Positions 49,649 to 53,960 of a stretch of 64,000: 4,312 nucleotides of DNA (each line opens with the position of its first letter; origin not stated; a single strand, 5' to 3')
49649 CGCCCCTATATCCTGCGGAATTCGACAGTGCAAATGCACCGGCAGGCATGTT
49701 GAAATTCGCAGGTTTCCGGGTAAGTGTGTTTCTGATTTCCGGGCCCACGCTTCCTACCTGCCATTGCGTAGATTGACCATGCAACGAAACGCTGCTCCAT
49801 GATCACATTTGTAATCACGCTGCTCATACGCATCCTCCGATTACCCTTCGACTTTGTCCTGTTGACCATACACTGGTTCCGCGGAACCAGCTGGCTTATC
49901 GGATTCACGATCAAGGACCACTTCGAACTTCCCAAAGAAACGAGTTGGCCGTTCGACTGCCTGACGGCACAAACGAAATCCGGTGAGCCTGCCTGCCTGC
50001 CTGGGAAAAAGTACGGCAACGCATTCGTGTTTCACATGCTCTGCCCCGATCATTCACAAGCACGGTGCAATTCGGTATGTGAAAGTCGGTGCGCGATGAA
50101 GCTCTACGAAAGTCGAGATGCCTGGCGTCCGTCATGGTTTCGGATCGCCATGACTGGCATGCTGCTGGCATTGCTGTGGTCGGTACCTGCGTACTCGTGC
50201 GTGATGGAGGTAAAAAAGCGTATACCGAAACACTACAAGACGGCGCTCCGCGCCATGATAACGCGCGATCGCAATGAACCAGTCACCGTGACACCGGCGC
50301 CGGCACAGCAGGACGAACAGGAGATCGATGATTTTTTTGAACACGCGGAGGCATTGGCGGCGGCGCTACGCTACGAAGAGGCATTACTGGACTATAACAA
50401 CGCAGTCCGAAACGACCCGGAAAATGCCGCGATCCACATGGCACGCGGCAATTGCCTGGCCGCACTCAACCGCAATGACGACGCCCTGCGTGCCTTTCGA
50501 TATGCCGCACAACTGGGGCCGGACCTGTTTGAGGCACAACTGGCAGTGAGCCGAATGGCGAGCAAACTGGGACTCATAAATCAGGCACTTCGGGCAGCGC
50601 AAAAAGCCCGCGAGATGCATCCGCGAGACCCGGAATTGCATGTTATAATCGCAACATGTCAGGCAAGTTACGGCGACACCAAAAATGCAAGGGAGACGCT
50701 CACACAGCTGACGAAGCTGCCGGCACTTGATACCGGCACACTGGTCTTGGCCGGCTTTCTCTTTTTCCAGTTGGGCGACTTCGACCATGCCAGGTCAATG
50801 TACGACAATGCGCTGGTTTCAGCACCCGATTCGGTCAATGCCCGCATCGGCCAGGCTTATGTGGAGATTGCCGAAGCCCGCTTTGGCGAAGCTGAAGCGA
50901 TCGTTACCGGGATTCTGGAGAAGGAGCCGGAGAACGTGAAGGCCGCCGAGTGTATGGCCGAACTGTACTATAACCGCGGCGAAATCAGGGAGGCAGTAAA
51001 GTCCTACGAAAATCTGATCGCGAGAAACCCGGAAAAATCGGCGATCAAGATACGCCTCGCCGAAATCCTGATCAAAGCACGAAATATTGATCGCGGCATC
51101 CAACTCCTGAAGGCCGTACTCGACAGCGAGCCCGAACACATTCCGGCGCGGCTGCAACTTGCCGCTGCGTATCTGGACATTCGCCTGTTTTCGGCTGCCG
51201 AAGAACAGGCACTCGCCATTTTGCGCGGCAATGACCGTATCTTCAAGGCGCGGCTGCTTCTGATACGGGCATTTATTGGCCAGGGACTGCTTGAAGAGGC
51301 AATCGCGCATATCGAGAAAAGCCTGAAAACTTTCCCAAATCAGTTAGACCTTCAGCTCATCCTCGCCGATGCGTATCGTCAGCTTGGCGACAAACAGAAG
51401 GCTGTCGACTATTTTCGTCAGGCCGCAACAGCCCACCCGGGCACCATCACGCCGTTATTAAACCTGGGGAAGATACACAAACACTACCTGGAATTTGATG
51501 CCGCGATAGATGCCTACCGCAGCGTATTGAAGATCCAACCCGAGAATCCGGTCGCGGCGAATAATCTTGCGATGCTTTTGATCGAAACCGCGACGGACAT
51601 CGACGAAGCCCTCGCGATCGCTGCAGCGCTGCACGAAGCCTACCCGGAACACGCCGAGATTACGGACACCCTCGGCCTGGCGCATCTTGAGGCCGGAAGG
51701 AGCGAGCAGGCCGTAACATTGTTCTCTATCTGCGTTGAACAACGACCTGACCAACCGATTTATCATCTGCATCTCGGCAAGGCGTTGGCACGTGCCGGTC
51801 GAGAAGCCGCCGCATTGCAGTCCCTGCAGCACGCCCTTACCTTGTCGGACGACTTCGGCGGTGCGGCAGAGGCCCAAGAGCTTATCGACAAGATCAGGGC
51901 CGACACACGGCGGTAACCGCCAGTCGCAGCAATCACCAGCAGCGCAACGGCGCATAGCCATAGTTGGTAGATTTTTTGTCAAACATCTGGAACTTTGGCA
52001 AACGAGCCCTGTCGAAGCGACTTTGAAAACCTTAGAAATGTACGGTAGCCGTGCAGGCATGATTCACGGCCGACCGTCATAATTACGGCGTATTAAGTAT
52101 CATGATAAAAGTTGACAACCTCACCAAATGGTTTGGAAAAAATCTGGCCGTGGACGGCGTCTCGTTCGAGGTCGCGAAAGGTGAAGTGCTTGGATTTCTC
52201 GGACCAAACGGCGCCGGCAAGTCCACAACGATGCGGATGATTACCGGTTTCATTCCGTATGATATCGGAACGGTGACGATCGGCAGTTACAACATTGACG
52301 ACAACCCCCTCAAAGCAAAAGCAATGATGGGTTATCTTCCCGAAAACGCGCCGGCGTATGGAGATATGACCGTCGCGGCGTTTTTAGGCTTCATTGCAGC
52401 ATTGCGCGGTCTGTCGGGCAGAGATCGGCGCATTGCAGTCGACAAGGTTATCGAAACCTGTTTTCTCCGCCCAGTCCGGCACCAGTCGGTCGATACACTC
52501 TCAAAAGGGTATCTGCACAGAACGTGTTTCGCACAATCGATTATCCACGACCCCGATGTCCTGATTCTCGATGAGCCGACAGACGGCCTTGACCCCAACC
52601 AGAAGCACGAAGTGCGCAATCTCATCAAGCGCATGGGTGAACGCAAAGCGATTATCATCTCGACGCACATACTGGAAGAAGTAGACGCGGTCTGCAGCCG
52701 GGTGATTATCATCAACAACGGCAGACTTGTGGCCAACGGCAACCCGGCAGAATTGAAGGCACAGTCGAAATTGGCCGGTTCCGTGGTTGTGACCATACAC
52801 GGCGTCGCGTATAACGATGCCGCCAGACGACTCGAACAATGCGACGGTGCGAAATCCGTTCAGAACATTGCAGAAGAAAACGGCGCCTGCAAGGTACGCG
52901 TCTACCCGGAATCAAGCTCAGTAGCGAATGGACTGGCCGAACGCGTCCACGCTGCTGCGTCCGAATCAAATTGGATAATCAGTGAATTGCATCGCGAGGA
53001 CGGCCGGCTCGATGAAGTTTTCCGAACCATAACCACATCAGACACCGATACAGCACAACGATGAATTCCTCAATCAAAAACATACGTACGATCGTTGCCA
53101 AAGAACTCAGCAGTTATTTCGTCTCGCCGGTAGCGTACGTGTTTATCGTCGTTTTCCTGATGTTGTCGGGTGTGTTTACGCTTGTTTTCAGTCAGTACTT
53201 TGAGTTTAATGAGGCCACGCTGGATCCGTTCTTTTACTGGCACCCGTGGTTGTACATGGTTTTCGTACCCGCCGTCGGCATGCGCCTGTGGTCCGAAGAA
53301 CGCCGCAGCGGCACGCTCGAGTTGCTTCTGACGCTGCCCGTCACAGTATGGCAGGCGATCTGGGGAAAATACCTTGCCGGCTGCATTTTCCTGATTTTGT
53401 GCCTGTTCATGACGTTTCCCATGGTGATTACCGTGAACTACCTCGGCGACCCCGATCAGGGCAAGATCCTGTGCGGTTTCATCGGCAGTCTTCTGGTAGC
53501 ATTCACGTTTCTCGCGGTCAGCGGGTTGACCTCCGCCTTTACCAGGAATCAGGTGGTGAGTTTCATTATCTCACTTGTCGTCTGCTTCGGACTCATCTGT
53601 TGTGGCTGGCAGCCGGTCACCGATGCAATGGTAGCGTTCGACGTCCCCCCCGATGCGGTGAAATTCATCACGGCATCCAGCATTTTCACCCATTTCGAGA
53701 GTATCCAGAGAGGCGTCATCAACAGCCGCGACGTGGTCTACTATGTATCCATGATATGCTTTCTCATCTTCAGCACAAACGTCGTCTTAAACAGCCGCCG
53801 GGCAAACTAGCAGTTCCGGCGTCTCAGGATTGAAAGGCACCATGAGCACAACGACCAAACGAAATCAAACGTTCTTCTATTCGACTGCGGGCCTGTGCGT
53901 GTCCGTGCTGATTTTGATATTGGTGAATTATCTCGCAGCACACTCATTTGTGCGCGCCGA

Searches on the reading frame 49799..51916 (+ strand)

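Call 76: search_protein_families(library=pfam, proteins=[window:49799-51916:+], max_evalue=0.0001)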
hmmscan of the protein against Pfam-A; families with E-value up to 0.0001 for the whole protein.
window:49799-51916:+ (705 aa): 27 families (the best 25 are shown)
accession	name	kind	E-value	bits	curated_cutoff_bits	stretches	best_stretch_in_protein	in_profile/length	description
PF13432.12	TPR_16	-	1.7e-43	147.1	32.7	4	487-548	2-63/65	Tetratricopeptide repeat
PF14559.12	TPR_19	-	3.9e-39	133.3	25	3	394-439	5-50/68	Tetratricopeptide repeat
PF13428.12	TPR_14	-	1.9e-36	121.2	23.5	1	517-558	2-43/44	Tetratricopeptide repeat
PF07719.23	TPR_2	-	4.4e-35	117.3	27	0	522-547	7-32/34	Tetratricopeptide repeat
PF00515.34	TPR_1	-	3.2e-29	100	27.8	0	553-583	4-34/34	Tetratricopeptide repeat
PF23914.1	TPR_CcmH_CycH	-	5.3e-25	88.5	42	1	251-341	57-150/158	Cytochrome c-type biogenesis protein H TPR domain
PF13174.12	TPR_6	-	1.3e-24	85.5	26.3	0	519-548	3-32/33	Tetratricopeptide repeat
PF13414.12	TPR_11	-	3.9e-22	78.1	26.8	1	191-220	9-38/42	TPR repeat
PF13181.12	TPR_8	-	7.1e-21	73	25.7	0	519-544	4-29/34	Tetratricopeptide repeat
PF13431.12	TPR_17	-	2.7e-20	71.3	24.4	0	199-230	2-33/34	Tetratricopeptide repeat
PF12895.13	ANAPC3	-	3.1e-20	72.7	27.2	0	363-439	6-81/82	Anaphase-promoting complex, cyclosome, subunit 3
PF13424.12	TPR_12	-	1.4e-17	64.1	30.1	1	488-543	9-72/77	Tetratricopeptide repeat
PF24575.1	TPR_Slam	-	1.2e-16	61.4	35.2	0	387-428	54-95/104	Surface lipoprotein assembly modifier, N-terminal TPR repeats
PF25058.1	ARM_TT21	-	4.9e-14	53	27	1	401-460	81-140/155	Tetratricopeptide repeat protein 21 ARM repeat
PF13176.12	TPR_7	-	1.1e-12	47.3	27.9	0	522-546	5-31/36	Tetratricopeptide repeat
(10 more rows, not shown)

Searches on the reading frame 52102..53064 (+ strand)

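Call 76: search_protein_families(library=pfam, proteins=[window:52102-53064:+], max_evalue=0.0001)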
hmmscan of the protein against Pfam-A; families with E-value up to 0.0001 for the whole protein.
window:52102-53064:+ (320 aa): 2 families
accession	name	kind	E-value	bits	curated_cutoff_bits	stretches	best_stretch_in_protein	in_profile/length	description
PF00005.33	ABC_tran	-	6e-24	85.6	25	1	18-160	2-136/137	ABC transporter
PF13304.12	AAA_21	-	3.5e-09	37.6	27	1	148-195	253-304/304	AAA domain, putative AbiEii toxin, Type IV TA system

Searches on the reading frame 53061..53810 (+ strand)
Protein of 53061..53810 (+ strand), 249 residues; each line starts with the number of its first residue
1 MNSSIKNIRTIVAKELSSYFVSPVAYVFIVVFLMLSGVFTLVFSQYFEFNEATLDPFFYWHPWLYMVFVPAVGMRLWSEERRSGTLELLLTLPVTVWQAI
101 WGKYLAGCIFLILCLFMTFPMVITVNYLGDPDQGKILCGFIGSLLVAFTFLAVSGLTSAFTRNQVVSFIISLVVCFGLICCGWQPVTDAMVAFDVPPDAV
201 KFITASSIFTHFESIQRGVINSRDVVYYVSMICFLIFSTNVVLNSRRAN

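Call 77: search_protein_families(library=pfam, proteins=[window:53061-53810:+], max_evalue=0.0001)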
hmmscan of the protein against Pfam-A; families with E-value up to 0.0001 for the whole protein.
window:53061-53810:+ (249 aa): 4 families
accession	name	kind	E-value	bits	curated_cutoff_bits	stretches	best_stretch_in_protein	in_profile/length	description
PF12679.13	ABC2_membrane_2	-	8.1e-12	45.4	27.2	1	71-178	84-195/283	ABC-2 family transporter protein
PF12698.13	ABC2_membrane_3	-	1.6e-06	27.9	31.6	1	64-219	171-322/347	ABC-2 family transporter protein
PF12730.13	ABC2_membrane_4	-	2.1e-06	28.3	27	1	28-176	19-177/179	ABC-2 family transporter protein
PF13346.12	ABC2_membrane_5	-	3.2e-06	27.3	25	1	64-182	42-160/205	ABC-2 family transporter protein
